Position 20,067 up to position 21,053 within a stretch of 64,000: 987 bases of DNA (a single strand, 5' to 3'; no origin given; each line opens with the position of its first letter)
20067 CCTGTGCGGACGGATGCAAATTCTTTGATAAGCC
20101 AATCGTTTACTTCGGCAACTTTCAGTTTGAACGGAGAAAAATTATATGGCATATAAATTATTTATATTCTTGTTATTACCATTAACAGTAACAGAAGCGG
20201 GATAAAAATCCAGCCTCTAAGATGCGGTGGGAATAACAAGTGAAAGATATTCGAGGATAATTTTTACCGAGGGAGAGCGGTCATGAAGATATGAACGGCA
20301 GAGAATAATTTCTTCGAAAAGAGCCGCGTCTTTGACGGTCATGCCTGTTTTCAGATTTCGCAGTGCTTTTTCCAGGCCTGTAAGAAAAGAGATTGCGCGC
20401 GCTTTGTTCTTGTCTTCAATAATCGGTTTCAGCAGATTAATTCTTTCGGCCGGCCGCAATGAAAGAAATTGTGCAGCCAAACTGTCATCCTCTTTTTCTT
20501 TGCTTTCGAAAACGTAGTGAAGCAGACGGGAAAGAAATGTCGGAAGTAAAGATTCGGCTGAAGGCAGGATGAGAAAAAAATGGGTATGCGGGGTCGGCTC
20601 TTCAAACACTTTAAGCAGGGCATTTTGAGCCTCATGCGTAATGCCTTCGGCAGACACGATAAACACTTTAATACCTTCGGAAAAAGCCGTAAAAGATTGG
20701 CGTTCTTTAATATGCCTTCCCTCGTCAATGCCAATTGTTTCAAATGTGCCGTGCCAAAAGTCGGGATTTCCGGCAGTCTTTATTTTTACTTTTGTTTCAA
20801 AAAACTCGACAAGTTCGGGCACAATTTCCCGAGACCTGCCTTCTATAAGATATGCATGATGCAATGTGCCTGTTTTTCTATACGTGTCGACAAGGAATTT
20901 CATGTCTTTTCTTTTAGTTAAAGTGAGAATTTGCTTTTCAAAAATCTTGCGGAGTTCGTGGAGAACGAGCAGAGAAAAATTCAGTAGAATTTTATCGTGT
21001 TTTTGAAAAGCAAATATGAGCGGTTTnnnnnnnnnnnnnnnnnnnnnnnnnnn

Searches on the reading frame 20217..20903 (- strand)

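Call 67: search_protein_families(library=pfam, proteins=[window:20217-20903:-], max_evalue=0.0001)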
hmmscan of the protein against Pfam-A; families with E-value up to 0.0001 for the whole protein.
window:20217-20903:- (228 aa): 1 family
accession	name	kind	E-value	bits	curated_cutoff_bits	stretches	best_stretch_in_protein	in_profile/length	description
PF13177.12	DNA_pol3_delta2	-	7.7e-18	65.4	27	1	55-134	79-159/161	DNA polymerase III, delta subunit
